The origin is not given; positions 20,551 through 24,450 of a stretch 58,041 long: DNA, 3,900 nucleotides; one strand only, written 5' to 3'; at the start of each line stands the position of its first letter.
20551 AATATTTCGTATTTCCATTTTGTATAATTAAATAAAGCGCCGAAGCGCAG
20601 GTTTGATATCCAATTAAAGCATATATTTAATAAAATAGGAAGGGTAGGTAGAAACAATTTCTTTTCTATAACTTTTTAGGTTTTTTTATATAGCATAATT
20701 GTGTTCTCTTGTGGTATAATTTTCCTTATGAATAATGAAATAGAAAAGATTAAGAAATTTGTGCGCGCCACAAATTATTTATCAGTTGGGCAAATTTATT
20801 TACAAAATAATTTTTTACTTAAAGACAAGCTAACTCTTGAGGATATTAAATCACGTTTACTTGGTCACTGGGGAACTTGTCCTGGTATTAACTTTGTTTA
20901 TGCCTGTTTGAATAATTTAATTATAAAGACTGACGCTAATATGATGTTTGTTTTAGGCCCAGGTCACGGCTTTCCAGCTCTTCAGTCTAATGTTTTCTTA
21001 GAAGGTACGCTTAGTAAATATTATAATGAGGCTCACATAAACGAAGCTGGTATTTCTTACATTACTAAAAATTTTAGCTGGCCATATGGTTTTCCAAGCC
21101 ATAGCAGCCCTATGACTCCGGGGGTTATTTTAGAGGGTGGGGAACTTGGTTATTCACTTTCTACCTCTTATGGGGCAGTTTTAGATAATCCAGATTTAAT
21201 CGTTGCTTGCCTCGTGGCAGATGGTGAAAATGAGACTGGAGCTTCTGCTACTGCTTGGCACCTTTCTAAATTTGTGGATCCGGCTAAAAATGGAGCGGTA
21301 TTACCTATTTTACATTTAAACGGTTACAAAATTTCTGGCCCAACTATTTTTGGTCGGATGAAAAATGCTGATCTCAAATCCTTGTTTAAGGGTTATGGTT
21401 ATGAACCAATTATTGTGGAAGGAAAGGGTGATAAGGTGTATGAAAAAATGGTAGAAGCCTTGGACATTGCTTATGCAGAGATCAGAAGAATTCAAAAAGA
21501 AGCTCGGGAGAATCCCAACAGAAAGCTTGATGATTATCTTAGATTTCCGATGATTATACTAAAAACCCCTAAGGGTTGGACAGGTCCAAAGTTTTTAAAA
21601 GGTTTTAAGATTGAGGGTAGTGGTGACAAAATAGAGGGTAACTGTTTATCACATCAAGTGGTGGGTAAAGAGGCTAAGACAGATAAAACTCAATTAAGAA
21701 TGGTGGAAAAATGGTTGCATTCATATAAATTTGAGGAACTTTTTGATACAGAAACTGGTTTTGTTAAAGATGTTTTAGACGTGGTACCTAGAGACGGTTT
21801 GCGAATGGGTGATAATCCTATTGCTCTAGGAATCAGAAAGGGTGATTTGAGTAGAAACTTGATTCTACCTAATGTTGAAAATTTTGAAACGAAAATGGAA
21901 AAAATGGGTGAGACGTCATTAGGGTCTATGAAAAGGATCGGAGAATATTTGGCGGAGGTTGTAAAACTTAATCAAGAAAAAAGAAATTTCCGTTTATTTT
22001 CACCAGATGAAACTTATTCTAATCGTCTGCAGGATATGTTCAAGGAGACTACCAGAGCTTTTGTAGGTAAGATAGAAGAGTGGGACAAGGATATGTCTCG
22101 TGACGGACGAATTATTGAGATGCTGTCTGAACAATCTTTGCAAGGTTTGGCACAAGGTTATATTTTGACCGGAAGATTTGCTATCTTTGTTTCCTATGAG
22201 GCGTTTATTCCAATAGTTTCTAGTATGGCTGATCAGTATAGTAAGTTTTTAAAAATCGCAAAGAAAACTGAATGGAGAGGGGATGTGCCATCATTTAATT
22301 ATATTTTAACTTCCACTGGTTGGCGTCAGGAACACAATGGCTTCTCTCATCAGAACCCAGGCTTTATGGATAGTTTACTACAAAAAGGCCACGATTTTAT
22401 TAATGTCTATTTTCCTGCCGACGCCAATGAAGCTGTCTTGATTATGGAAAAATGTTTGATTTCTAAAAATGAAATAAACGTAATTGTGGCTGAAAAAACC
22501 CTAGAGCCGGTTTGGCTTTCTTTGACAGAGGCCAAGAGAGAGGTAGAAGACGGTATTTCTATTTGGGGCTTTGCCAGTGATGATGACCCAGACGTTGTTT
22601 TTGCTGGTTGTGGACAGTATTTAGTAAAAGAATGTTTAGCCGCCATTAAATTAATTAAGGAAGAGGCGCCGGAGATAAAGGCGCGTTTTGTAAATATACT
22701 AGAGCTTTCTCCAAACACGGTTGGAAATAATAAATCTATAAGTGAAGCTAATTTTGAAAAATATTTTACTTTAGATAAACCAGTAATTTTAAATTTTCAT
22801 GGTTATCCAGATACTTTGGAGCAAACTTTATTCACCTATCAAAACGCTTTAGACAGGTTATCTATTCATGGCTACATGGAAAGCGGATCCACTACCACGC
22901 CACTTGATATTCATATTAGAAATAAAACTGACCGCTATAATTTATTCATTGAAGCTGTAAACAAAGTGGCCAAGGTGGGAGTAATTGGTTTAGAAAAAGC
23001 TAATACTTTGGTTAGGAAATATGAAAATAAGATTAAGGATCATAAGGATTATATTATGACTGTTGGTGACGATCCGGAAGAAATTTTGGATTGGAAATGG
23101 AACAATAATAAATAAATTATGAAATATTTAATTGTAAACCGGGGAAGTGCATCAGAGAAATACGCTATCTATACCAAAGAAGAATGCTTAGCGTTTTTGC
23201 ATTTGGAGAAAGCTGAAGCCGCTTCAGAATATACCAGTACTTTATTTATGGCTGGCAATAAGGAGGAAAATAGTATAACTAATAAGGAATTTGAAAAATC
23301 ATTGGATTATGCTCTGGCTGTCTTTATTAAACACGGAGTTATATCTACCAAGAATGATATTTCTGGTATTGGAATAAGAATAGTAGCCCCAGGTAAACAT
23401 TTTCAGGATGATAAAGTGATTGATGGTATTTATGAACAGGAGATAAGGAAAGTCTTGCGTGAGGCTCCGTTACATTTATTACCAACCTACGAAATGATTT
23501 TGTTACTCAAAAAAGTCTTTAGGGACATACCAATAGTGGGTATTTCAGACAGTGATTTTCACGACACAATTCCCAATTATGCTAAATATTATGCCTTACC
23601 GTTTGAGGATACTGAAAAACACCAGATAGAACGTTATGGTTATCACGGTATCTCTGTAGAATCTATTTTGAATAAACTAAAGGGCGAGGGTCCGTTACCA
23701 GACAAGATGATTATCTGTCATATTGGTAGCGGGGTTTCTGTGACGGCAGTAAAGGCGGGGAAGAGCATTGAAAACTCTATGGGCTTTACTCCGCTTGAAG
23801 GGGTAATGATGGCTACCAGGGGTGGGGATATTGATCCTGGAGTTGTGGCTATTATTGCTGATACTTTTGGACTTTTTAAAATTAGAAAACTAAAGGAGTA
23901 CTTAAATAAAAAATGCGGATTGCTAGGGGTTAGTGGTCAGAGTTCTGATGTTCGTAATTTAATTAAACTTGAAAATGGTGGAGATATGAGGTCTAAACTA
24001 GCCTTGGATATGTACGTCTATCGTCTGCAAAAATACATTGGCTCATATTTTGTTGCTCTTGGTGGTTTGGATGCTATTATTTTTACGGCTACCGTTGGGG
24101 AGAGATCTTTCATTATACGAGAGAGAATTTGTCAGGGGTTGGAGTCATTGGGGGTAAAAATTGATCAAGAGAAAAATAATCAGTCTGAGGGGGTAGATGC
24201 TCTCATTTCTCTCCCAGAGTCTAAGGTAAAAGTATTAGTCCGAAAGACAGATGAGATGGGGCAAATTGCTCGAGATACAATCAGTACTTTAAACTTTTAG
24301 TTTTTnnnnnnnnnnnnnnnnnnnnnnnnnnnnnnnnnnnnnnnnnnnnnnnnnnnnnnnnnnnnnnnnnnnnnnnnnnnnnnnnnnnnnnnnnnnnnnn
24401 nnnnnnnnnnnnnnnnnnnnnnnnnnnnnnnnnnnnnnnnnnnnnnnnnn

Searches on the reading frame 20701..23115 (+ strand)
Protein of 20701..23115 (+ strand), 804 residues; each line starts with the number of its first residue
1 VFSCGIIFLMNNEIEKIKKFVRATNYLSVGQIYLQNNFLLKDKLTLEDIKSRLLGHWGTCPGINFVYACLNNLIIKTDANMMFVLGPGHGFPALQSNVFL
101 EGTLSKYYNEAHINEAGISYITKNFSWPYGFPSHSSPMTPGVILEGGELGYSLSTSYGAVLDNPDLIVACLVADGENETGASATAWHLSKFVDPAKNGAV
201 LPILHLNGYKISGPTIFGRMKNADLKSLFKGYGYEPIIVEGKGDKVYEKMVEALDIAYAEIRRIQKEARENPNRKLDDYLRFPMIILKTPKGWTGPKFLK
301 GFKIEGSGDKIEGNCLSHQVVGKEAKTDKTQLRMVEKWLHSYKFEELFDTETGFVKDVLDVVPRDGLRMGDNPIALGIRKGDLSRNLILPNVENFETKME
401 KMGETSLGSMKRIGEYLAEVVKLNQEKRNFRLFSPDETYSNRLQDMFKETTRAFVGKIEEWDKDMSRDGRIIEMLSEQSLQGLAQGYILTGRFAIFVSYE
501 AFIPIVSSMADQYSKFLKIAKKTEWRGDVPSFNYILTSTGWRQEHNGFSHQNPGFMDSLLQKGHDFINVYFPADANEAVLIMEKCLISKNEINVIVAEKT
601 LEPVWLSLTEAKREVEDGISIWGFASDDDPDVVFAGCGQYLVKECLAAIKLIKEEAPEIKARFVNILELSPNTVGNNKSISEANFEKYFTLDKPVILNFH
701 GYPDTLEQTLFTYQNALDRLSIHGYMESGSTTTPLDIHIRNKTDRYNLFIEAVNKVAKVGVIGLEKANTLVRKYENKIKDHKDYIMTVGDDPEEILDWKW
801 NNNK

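Call 11: search_protein_families(library=pfam, proteins=[window:20701-23115:+], max_evalue=0.01)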
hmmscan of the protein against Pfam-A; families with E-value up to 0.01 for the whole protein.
window:20701-23115:+ (804 aa): 3 families
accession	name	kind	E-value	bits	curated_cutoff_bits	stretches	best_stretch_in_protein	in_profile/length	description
PF09364.15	XFP_N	-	1.7e-134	448.7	23.7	1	11-377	4-361/364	XFP N-terminal domain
PF03894.20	XFP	-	4.7e-71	238.6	22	1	412-587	2-176/177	D-xylulose 5-phosphate/D-fructose 6-phosphate phosphoketolase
PF09363.15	XFP_C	-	3e-59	200.3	23.4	1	599-800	1-202/202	XFP C-terminal domain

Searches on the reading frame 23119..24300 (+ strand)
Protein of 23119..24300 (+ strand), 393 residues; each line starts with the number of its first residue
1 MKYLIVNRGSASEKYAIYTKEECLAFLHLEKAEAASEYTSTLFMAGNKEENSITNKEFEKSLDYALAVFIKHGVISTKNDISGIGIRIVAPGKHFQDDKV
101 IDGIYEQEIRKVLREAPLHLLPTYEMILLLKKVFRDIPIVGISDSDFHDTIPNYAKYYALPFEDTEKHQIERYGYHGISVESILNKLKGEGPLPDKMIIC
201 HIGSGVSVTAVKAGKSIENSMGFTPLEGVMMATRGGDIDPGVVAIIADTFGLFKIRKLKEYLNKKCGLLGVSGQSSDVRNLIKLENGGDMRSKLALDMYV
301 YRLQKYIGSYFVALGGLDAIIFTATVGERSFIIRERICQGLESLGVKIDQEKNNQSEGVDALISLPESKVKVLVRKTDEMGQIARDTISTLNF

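Call 11: search_protein_families(library=pfam, proteins=[window:23119-24300:+], max_evalue=0.01)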
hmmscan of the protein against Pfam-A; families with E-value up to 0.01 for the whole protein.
window:23119-24300:+ (393 aa): 1 family
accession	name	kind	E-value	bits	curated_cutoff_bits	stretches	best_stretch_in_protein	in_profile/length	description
PF00871.23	Acetate_kinase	-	9.1e-99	331.2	22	1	3-385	2-392/392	Acetokinase family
